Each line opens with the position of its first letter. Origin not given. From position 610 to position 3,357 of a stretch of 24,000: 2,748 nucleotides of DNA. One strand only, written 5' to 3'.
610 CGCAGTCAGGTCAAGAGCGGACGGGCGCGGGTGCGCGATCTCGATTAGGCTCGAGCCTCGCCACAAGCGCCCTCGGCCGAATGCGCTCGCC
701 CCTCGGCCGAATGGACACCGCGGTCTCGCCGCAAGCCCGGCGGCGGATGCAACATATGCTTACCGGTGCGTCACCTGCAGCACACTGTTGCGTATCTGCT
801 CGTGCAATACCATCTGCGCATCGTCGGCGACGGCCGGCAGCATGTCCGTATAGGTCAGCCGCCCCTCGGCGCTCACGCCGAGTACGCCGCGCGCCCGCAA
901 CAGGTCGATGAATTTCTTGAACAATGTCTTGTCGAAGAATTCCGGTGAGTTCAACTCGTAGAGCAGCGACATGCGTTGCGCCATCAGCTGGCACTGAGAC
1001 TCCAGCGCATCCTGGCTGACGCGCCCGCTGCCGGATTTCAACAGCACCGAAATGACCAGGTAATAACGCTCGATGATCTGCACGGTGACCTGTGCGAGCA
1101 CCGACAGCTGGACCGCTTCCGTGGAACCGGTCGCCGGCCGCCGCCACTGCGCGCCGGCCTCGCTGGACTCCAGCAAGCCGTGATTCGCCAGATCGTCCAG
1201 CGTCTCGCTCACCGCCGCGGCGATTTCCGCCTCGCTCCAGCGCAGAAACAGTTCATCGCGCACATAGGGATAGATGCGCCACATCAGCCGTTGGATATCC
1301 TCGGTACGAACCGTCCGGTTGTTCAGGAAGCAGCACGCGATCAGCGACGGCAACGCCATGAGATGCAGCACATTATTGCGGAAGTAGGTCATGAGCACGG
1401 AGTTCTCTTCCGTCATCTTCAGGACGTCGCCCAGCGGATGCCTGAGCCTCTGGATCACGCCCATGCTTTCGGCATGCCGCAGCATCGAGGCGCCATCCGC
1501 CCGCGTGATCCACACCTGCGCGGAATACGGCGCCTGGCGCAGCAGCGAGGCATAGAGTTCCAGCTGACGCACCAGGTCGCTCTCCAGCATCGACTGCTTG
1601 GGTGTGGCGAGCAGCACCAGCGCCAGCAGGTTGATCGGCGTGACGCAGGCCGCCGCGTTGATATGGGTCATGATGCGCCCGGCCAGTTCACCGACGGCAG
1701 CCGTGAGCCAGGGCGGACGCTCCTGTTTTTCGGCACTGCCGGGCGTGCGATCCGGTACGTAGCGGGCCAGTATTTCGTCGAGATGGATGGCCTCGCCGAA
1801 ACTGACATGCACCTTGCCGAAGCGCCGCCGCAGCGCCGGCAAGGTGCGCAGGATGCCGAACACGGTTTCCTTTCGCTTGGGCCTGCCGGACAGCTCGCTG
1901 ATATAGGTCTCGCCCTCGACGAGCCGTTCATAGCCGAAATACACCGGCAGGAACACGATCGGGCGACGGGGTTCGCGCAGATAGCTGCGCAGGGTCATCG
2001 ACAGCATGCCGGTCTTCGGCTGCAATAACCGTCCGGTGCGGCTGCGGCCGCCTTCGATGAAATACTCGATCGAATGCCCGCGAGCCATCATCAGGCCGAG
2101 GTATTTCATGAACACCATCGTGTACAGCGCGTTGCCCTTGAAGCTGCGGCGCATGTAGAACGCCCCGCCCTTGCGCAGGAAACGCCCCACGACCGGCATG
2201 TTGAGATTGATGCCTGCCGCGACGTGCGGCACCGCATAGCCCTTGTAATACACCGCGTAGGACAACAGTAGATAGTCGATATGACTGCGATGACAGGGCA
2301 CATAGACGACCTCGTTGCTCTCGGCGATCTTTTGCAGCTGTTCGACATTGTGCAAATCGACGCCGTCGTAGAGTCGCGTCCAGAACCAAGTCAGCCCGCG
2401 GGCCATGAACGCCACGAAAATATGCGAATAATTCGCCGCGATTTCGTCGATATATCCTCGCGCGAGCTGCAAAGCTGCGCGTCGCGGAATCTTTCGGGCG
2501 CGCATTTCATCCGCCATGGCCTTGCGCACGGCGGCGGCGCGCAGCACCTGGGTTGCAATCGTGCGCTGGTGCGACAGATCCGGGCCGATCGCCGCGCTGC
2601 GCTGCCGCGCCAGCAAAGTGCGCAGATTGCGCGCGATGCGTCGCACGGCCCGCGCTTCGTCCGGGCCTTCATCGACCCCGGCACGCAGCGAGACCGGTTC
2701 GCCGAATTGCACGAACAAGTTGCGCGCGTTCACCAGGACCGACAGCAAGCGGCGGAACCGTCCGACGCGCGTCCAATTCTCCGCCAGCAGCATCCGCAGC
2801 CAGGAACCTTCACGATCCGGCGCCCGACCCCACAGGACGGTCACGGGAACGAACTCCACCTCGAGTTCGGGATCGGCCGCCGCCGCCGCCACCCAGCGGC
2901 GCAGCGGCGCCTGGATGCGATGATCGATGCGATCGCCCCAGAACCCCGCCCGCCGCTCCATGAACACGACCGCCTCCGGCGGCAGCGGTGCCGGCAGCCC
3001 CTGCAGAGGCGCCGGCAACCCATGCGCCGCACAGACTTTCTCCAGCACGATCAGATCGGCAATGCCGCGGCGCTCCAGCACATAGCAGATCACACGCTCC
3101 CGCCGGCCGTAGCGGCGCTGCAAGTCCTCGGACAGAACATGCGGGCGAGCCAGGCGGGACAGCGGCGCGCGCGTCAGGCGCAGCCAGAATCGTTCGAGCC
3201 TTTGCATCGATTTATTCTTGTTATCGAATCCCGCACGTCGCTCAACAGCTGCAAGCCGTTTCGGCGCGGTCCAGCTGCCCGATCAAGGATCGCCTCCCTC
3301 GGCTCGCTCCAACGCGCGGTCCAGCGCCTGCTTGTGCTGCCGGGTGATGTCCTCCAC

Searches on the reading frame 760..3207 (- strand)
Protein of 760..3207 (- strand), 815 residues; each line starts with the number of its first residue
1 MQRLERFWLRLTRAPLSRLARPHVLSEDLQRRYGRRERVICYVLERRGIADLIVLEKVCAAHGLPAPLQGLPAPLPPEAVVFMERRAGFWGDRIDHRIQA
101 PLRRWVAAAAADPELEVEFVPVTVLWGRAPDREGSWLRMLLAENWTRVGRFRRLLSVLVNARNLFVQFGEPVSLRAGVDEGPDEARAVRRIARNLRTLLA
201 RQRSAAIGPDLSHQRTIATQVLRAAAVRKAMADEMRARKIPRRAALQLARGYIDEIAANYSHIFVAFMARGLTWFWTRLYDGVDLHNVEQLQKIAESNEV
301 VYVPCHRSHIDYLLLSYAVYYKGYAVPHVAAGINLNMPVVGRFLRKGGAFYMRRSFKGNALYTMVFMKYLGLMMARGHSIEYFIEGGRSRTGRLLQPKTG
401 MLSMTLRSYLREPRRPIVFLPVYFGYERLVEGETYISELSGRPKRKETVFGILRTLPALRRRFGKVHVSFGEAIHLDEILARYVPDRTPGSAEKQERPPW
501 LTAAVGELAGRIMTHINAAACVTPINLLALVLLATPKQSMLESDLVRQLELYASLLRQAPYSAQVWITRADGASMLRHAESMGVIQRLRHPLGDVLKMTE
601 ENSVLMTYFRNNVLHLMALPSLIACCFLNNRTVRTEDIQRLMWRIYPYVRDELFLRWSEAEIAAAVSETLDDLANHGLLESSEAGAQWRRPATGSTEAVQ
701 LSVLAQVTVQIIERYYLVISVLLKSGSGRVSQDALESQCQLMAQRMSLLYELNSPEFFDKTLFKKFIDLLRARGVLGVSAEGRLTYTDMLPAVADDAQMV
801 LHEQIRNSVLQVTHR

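Call 34: search_protein_families(library=pfam, proteins=[window:760-3207:-], max_evalue=0.001)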
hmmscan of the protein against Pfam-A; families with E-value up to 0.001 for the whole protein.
window:760-3207:- (815 aa): 2 families
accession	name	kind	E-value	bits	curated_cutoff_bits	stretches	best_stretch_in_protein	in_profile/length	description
PF19277.4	GPAT_C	-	4.7e-108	361.9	25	1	435-777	1-342/344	Glycerol-3-phosphate acyltransferase C-terminal region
PF01553.26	Acyltransferase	-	5.4e-25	88.2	23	1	287-423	3-130/132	Acyltransferase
